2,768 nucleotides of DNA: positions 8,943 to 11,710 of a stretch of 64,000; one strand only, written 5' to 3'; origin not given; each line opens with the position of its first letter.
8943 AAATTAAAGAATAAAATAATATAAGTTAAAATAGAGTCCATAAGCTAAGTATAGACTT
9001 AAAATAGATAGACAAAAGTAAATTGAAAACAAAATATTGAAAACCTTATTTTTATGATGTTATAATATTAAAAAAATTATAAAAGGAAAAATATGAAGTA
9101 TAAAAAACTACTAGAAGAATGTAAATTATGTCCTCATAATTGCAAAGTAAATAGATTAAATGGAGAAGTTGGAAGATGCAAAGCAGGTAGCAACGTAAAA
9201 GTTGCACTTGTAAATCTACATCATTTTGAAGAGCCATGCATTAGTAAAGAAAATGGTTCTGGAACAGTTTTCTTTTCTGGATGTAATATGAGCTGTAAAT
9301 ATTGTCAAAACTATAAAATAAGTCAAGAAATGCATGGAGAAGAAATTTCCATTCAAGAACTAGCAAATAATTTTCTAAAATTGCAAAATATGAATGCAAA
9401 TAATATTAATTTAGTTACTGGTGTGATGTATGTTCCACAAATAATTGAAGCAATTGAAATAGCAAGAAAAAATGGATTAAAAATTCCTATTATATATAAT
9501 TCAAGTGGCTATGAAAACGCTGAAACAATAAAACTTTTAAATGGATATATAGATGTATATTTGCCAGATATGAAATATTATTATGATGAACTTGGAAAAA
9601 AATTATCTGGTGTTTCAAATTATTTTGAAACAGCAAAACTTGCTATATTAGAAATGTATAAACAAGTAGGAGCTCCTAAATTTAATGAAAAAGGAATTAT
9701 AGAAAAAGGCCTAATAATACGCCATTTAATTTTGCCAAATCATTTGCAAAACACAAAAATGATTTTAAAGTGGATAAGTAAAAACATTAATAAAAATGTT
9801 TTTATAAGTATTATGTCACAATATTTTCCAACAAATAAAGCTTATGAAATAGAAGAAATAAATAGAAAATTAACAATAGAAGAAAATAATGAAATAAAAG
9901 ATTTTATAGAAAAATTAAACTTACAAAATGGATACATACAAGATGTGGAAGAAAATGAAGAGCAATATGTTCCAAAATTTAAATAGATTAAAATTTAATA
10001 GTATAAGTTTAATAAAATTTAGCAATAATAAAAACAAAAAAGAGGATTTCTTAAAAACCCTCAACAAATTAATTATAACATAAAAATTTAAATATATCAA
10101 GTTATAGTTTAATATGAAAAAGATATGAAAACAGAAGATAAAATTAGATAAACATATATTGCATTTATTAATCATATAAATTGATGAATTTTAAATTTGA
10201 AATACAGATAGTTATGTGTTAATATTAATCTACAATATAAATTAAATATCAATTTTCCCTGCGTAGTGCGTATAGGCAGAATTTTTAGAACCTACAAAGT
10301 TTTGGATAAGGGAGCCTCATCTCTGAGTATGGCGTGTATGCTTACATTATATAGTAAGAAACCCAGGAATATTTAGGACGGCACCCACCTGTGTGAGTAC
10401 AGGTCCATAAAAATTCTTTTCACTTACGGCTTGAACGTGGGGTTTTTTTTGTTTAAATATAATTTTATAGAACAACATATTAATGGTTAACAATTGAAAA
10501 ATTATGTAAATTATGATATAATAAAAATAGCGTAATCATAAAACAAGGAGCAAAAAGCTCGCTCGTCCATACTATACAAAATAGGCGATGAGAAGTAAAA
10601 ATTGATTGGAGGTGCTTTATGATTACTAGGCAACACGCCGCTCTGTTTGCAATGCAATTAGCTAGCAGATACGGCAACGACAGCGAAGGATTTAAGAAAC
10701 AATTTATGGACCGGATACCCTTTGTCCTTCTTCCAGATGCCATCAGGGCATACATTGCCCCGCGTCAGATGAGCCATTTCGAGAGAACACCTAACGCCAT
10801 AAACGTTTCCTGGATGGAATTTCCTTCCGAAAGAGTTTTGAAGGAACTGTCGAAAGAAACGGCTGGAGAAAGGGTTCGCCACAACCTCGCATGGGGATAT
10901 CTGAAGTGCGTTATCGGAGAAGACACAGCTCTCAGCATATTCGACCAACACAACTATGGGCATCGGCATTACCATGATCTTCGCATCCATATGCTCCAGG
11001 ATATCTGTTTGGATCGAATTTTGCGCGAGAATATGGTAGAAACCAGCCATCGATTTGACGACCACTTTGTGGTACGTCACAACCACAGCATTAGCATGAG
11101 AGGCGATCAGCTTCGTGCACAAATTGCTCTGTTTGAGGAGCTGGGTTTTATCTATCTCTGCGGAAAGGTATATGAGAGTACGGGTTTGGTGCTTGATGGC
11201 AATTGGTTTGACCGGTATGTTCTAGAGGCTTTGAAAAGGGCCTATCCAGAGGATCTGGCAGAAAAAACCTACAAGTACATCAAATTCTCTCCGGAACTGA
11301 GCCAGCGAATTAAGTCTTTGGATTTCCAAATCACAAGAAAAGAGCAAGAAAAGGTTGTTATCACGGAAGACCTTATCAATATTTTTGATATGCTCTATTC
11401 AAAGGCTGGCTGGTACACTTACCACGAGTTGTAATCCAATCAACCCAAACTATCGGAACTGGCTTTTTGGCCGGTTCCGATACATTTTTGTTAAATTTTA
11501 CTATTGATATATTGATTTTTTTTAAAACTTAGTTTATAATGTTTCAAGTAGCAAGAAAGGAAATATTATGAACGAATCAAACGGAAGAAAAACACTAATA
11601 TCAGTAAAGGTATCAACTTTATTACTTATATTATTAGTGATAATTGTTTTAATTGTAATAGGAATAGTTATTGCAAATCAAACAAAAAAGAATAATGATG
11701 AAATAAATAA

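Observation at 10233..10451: Unannotated GC-enriched structured RNA with a 6S-like central bubble, its own promoter and a U8 terminator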

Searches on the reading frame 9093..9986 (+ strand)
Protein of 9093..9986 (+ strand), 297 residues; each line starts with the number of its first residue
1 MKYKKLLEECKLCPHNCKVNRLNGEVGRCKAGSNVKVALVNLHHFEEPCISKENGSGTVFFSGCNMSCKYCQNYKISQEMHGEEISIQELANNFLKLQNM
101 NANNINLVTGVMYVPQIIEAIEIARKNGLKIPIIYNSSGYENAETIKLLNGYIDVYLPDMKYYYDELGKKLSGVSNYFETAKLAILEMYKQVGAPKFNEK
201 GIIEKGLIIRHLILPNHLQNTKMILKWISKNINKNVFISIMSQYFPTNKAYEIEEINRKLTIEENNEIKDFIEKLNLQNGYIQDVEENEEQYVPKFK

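Call 11: search_protein_families(library=pfam, proteins=[window:9093-9986:+])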
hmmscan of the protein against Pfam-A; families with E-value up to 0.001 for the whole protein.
window:9093-9986:+ (297 aa): 2 families
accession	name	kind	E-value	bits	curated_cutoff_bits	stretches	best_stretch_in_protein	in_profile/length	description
PF04055.27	Radical_SAM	-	5.7e-12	46.6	29.5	1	59-193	2-140/166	Radical SAM superfamily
PF13353.11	Fer4_12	-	2e-07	31.8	22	1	58-155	9-111/137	4Fe-4S single cluster domain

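Call 12: search_protein_families(library=ncbifam, proteins=[window:9093-9986:+])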
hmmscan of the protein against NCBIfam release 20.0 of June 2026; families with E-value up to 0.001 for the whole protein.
window:9093-9986:+ (297 aa): 12 families
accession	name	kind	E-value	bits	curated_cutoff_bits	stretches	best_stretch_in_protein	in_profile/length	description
TIGR02495.1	NrdG2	equivalog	1.1e-10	41.2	131.15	1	56-185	18-146/193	anaerobic ribonucleoside-triphosphate reductase activating protein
TIGR02493.1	PFLA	equivalog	3.1e-09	36.6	231.75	1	58-179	19-145/235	pyruvate formate-lyase-activating protein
NF008356.0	PRK11145.1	equivalog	6.2e-08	32.2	375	1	58-177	24-148/246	pyruvate formate lyase 1-activating protein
TIGR04337.1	AmmeMemoSam_rS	hypoth_equivalog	1.5e-07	30.6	220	1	9-173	13-189/349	AmmeMemoRadiSam system radical SAM enzyme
NF038283.1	viperin_w_prok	equivalog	4.3e-07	29.4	180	1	62-154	10-108/281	viperin family antiviral radical SAM protein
TIGR02494.1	PFLE_PFLC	subfamily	2e-06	27.3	174.35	0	58-74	18-34/293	glycyl-radical enzyme activating protein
NF050035.1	rSAM_WgK_link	exception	2.8e-05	23.3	650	1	63-123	18-79/367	radical SAM/SPASM peptide maturase WgkB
TIGR04395.1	cutC_activ_rSAM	equivalog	8.3e-05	22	360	0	120-184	150-212/309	choline TMA-lyase-activating enzyme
NF033719.1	ind_deCO2_activ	equivalog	0.00011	21.6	425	0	133-186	161-214/302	indoleacetate decarboxylase activase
TIGR02491.1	NrdG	equivalog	0.00019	21.4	126.1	1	58-155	19-125/154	anaerobic ribonucleoside-triphosphate reductase activating protein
TIGR03963.1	rSAM_QueE_Clost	equivalog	0.00042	20.1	260.1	1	59-137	24-102/219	putative 7-carboxy-7-deazaguanine synthase QueE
NF043069.1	T4HPD_activ_SAM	equivalog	0.00076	18.9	425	0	81-186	100-208/299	trans-4-hydroxy-L-proline dehydratase activase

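Call 18: find_related_loci(query=window:9093-9986:+, collection=metagenome_contigs, flank=3000)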
Query window:9093-9986:+ (297 aa) in metagenome_contigs; peptide patterns used: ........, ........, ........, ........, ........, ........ (x = any residue, [..] = any of these).
192 stretches matched a pattern; 100 encode a relative of the query (tblastn E <= 1e-3); the best 80 are kept; 80 distinct loci.
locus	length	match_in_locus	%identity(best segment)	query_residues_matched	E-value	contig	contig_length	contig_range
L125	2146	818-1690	69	7-297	7e-150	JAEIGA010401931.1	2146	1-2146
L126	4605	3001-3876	70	6-297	2e-139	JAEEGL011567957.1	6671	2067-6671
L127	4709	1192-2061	66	7-296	2e-130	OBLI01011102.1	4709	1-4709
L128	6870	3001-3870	66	7-296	3e-128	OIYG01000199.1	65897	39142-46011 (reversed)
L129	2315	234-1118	64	4-296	9e-136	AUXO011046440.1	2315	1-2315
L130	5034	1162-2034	64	6-296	4e-127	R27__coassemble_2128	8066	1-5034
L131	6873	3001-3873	64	7-297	2e-126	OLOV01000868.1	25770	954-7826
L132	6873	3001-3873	64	7-297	8e-126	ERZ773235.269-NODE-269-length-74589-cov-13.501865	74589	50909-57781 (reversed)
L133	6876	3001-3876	64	5-296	1e-125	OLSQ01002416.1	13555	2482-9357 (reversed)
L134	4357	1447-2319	64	7-297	3e-127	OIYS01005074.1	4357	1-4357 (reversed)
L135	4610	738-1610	63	7-297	1e-125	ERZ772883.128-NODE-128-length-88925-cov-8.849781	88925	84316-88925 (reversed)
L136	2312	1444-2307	64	4-291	1e-131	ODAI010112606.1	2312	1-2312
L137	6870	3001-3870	64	7-296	6e-125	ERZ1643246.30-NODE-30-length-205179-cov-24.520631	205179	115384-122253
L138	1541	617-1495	63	6-296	2e-134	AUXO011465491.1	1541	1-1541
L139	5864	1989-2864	64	5-296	4e-124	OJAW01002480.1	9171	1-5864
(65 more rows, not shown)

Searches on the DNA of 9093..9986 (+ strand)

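Call 20: search_rna_families(sources=[L125, L126, L127, L128, L130, L131, L132, L133, L134, L135, L137, L139, L140, L141, L143, L157, L163, L165, L173, L176], threshold=gathering)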
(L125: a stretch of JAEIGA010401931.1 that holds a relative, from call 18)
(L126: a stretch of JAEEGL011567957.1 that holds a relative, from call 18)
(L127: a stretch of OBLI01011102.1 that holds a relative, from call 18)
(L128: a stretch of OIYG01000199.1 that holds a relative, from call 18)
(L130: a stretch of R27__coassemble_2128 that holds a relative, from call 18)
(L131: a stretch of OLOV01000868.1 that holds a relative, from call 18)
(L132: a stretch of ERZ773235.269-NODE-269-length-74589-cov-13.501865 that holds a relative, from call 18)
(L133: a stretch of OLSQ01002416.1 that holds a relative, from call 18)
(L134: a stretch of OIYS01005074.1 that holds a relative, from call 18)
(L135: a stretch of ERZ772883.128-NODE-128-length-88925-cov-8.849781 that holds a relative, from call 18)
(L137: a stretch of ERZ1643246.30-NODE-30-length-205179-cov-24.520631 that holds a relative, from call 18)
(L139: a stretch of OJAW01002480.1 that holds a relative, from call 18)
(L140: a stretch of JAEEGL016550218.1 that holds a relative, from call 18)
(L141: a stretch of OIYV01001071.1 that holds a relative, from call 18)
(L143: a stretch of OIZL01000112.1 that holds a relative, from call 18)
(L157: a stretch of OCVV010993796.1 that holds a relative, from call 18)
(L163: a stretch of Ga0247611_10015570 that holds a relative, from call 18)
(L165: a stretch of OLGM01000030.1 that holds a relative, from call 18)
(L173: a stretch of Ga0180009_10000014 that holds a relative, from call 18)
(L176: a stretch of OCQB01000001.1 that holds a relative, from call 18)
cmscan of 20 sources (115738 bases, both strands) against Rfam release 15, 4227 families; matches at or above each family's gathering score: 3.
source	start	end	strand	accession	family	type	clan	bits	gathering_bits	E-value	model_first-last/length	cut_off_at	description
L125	1960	2146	+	RF00013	6S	Gene;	-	75.5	46.4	7.9e-13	1-182/187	3'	6S / SsrS RNA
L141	1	73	-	RF00005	tRNA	Gene; tRNA;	CL00001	63.8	29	2.8e-11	1-71/71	no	tRNA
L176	37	109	-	RF00005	tRNA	Gene; tRNA;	CL00001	63.8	29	2.8e-11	1-71/71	no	tRNA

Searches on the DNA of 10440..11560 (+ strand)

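Call 44: search_rna_families(sources=[L205, L206, L208, L209, L210], threshold=evalue, max_evalue=1)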
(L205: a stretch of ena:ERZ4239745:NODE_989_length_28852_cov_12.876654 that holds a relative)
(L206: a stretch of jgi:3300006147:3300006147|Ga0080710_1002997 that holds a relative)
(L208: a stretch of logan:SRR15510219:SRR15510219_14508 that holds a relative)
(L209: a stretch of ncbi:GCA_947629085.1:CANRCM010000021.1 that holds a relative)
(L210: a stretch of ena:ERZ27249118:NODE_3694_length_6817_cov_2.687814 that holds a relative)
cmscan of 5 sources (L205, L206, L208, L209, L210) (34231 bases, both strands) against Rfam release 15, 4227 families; matches with E-value up to 1: 4.
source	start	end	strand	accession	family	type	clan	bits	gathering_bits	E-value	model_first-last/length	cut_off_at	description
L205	3544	3734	+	RF00013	6S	Gene;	-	83.2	46.4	3.4e-15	1-187/187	no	6S / SsrS RNA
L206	957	1147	+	RF00013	6S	Gene;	-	83.2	46.4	3.4e-15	1-187/187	no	6S / SsrS RNA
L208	1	118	+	RF00013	6S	Gene;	-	41.9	46.4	2.4e-05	75-187/187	5'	6S / SsrS RNA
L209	181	362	+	RF02675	Ysr141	Gene; sRNA;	-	20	196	0.16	1-255/255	no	Yersinia sRNA 141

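Call 53: search_rna_families(sources=[L211, L212, L213, L215], threshold=evalue, max_evalue=0.1)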
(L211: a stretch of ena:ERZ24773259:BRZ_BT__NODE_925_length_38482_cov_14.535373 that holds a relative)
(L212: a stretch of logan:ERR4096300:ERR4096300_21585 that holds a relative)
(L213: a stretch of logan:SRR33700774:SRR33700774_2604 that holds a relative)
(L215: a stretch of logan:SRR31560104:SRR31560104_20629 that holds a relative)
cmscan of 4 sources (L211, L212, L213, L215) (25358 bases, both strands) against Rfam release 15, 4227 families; matches with E-value up to 0.1: 4.
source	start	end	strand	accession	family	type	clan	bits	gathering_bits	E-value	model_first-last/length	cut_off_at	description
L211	3541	3730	+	RF00013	6S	Gene;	-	86.3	46.4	4.6e-16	1-187/187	no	6S / SsrS RNA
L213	3674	3867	+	RF00013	6S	Gene;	-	78.2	46.4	4e-14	1-187/187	no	6S / SsrS RNA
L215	2368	2561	+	RF00013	6S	Gene;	-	78.2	46.4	4e-14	1-187/187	no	6S / SsrS RNA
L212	493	683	+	RF00013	6S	Gene;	-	77.8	46.4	4.9e-14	1-187/187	no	6S / SsrS RNA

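Call 71: search_rna_families(sources=[L216, L218, L219], threshold=evalue, max_evalue=0.1)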
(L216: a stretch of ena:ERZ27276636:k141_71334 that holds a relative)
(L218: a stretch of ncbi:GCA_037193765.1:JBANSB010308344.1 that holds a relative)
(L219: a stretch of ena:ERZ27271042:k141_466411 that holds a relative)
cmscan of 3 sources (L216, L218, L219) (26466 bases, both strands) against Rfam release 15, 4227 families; matches with E-value up to 0.1: 3.
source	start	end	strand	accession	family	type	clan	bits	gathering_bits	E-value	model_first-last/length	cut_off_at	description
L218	3671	3863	+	RF00013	6S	Gene;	-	85.1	46.4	9.2e-16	1-187/187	no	6S / SsrS RNA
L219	3154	3346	+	RF00013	6S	Gene;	-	83.1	46.4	2.9e-15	1-187/187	no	6S / SsrS RNA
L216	3574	3766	+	RF00013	6S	Gene;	-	80.9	46.4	9.3e-15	1-187/187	no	6S / SsrS RNA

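Call 75: search_rna_families(source=window, start=10440, end=11560, threshold=evalue, max_evalue=10)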
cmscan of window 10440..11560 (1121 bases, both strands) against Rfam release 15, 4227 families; matches with E-value up to 10: 6.
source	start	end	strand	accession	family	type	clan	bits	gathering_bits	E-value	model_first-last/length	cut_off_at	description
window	10582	10641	+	RF00331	snoZ169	Gene; snRNA; snoRNA; CD-box;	-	18.2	55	5.1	1-69/69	no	Small nucleolar RNA Z169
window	11453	11480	+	RF00899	mir-235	Gene; miRNA;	-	17.7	75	3.4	1-77/77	no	mir-235 microRNA precursor family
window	11397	11485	+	RF02377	SurA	Gene; sRNA;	-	16.1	100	0.098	1-279/279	no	SurA sRNA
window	10975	11129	-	RF01884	LINC00901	Gene; lncRNA;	-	14.1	55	6.3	1-152/152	no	Non-coding RNA BC040587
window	11295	11406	-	RF01956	NEAT1_2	Gene; lncRNA;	-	13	60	6.5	1-116/116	no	Nuclear enriched abundant transcript 1 conserved region 2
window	11301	11410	+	RF01845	enod40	Gene;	-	11.9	45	4.2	105-218/263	no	Early nodulin 40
